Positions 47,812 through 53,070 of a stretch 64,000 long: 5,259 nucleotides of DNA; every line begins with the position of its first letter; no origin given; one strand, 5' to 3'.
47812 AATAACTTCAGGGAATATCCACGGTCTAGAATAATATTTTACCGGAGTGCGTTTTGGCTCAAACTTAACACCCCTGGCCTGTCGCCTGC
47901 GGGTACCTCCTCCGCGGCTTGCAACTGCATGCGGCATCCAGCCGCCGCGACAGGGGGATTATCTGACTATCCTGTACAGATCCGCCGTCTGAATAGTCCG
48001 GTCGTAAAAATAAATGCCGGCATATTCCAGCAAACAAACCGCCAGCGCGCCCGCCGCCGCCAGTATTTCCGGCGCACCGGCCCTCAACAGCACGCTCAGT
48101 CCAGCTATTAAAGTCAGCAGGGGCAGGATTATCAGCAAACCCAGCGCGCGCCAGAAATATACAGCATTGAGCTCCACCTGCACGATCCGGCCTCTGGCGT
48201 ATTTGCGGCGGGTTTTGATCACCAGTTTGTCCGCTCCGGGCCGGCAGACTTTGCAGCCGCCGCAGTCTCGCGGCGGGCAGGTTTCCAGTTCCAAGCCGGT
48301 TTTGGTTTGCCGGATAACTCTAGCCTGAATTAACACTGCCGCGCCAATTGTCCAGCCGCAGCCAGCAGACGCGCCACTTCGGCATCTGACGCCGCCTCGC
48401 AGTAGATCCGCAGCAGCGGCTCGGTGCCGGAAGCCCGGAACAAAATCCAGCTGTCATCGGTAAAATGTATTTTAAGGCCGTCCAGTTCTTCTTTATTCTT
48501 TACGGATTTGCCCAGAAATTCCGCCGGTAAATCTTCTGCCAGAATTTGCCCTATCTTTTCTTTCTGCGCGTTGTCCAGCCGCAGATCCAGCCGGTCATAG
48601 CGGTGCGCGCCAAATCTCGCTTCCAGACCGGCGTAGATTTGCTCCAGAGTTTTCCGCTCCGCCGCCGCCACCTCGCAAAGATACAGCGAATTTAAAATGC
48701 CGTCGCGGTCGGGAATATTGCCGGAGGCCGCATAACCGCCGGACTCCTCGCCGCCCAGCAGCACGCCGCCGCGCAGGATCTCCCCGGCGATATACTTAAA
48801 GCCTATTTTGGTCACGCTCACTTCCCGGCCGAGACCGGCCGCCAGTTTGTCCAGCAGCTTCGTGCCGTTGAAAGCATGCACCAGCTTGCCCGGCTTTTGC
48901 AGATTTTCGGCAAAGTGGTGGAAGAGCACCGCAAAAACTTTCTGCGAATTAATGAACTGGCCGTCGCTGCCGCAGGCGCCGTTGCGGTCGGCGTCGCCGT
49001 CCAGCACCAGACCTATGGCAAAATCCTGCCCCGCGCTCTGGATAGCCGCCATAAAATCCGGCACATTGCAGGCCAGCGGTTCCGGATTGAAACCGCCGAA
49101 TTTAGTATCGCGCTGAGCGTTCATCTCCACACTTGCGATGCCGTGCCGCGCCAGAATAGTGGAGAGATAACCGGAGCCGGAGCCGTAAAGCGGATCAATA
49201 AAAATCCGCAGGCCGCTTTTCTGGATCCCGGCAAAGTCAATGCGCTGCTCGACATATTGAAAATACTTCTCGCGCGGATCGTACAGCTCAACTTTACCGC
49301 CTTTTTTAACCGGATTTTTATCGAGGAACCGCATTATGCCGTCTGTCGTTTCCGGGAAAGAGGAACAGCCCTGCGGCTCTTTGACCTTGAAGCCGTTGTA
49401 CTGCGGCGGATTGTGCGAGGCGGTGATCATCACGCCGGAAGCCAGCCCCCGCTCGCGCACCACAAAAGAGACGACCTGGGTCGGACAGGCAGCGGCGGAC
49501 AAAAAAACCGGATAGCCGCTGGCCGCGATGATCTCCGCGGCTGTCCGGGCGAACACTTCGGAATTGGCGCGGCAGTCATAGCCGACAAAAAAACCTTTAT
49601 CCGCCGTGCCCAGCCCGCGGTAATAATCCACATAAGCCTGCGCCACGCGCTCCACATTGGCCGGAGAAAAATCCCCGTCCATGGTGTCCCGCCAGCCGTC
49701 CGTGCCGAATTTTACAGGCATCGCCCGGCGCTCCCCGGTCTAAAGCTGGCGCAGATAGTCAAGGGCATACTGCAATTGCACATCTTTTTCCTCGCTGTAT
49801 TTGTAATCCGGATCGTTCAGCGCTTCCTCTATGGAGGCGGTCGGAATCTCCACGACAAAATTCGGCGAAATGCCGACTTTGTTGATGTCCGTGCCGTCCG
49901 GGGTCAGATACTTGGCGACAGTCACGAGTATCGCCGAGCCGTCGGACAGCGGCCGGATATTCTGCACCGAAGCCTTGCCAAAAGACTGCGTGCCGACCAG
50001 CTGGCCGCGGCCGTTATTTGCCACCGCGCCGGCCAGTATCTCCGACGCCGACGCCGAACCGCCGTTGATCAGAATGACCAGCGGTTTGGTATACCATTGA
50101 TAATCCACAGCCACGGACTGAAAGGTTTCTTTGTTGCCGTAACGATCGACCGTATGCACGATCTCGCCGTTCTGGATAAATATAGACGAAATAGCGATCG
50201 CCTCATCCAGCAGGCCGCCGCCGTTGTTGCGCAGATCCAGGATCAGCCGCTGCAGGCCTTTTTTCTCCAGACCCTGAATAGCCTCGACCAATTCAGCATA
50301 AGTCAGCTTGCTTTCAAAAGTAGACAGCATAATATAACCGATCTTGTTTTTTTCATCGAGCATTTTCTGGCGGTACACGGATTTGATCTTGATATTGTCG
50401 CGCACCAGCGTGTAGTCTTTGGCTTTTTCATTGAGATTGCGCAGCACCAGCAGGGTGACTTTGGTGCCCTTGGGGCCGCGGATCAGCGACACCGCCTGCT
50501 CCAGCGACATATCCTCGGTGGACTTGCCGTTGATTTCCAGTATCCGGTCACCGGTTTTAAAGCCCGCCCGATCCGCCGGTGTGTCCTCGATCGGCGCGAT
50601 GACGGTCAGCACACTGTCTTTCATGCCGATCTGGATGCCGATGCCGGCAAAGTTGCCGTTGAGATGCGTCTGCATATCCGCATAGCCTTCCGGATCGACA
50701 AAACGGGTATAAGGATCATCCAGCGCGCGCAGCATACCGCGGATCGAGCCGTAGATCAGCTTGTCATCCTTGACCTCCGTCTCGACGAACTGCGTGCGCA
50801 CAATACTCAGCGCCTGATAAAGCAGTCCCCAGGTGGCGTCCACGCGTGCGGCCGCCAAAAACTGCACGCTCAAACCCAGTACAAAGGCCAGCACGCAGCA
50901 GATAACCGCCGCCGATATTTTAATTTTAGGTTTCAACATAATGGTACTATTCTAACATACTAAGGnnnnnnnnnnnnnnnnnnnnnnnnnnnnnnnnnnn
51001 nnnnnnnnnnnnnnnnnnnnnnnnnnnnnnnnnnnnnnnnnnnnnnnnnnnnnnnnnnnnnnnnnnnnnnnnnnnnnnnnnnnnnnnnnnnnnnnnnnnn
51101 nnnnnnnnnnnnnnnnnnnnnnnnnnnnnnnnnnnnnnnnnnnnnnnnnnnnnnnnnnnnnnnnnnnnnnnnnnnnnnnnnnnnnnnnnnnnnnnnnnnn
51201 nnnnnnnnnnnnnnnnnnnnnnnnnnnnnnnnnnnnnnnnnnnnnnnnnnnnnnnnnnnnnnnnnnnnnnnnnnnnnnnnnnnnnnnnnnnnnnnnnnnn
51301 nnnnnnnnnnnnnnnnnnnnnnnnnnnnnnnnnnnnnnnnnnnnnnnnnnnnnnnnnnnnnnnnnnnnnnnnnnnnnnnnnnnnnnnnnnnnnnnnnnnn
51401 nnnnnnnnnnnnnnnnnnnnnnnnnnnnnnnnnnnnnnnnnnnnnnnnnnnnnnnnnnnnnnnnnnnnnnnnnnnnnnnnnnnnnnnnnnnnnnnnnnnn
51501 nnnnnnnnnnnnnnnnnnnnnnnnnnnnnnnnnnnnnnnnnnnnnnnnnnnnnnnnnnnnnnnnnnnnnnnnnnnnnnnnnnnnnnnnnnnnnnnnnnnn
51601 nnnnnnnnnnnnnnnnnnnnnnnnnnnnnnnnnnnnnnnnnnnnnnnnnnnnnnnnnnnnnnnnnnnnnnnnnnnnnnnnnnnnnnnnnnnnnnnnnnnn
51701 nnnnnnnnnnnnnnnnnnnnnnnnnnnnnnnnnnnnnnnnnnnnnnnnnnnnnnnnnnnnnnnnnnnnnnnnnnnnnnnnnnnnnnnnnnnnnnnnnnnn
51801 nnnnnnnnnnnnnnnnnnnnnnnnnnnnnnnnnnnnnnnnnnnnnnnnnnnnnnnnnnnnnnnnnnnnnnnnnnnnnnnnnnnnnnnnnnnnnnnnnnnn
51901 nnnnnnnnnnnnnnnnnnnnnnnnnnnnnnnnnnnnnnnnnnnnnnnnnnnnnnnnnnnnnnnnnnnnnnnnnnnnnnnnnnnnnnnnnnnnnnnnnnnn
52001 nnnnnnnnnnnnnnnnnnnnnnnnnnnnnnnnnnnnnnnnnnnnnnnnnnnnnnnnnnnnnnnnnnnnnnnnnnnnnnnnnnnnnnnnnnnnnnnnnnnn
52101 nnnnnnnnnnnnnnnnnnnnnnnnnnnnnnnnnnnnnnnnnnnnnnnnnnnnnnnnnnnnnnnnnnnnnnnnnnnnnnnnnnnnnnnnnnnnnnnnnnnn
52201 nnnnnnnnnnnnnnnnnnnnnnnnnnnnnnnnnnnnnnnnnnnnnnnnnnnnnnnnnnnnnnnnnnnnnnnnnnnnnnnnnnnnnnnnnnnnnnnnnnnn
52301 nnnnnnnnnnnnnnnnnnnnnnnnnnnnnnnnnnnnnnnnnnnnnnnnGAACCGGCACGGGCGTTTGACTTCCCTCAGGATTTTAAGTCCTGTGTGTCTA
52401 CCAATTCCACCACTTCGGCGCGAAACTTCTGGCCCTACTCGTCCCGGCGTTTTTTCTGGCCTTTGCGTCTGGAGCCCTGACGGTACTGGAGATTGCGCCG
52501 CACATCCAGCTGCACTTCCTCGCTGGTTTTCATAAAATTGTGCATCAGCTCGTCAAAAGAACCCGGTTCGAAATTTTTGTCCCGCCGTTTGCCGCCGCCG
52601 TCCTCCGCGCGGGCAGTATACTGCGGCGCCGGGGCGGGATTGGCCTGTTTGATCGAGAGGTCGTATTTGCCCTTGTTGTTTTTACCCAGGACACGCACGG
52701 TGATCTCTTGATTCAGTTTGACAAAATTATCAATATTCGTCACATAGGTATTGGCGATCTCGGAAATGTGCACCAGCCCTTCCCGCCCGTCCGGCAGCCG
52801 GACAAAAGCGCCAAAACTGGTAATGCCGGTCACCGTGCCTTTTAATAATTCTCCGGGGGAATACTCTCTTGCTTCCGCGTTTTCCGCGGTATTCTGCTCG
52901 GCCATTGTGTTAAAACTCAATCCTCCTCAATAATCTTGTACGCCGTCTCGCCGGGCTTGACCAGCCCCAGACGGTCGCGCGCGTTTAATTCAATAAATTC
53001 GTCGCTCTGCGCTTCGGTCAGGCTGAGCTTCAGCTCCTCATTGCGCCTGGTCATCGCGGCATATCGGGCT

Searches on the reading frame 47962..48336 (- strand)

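Call 66: search_protein_families(library=pfam, proteins=[window:47962-48336:-], max_evalue=0.000001)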
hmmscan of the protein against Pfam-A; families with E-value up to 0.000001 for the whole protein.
window:47962-48336:- (125 aa): 1 family
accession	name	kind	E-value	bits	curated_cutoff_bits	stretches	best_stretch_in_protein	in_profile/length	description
PF04246.17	RseC_MucC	-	1.8e-12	47.7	24.4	1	8-122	2-125/130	Positive regulator of sigma(E), RseC/MucC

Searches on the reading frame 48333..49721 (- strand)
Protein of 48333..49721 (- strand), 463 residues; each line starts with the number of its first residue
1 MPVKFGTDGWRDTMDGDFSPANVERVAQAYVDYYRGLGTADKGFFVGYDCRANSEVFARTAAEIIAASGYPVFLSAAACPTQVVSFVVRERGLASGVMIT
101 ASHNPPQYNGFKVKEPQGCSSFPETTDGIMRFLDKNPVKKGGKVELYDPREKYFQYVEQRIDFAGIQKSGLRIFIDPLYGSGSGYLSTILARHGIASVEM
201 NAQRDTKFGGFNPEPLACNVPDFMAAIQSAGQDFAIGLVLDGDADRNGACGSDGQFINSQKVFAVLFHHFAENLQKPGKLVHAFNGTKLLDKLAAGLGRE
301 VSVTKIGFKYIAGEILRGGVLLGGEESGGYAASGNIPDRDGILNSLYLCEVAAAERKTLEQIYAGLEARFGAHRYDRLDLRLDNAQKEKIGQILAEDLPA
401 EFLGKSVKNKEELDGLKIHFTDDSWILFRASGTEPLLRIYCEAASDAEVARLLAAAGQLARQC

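Call 66: search_protein_families(library=pfam, proteins=[window:48333-49721:-], max_evalue=0.000001)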
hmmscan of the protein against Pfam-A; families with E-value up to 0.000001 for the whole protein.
window:48333-49721:- (463 aa): 4 families
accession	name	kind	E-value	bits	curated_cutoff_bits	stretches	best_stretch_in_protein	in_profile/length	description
PF02878.22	PGM_PMM_I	-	6.5e-35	120.3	22.5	1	4-135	3-133/138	Phosphoglucomutase/phosphomannomutase, alpha/beta/alpha domain I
PF02880.22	PGM_PMM_III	-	1.4e-21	77.2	20.7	1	259-366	2-111/115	Phosphoglucomutase/phosphomannomutase, alpha/beta/alpha domain III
PF02879.22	PGM_PMM_II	-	8.8e-19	68.4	29.3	1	151-250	1-99/103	Phosphoglucomutase/phosphomannomutase, alpha/beta/alpha domain II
PF00408.26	PGM_PMM_IV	-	4.8e-11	43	23.1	1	412-454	22-63/68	Phosphoglucomutase/phosphomannomutase, C-terminal domain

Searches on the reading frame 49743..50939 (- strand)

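Call 66: search_protein_families(library=pfam, proteins=[window:49743-50939:-], max_evalue=0.000001)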
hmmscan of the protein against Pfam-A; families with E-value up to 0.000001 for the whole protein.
window:49743-50939:- (399 aa): 5 families
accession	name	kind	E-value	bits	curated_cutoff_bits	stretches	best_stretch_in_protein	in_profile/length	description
PF03572.23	Peptidase_S41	-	3.3e-53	180.1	24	1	199-363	1-165/165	Peptidase family S41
PF17820.7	PDZ_6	-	1.2e-15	57.4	27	1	113-167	2-54/54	PDZ domain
PF00595.29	PDZ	-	2.1e-13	50.9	23.2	1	96-166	10-81/81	PDZ domain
PF13180.12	PDZ_2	-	8.5e-12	45.6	27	1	99-172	2-74/80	PDZ domain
PF22694.1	CtpB_N-like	-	5.5e-09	36.8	27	1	40-84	41-84/85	Activating protease CtpB N-terminal domain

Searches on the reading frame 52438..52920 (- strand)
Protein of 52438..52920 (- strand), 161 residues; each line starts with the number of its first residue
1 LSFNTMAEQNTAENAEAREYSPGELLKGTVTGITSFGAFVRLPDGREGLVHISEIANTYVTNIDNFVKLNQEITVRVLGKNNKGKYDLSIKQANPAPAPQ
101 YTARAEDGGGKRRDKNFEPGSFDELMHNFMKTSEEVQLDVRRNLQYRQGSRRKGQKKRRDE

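Call 67: search_protein_families(library=pfam, proteins=[window:52438-52920:-], max_evalue=0.000001)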
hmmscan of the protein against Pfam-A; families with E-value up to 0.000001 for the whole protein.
window:52438-52920:- (161 aa): 1 family
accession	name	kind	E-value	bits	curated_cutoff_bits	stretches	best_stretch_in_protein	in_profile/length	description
PF00575.29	S1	-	1.3e-15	58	22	1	22-91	4-74/74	S1 RNA binding domain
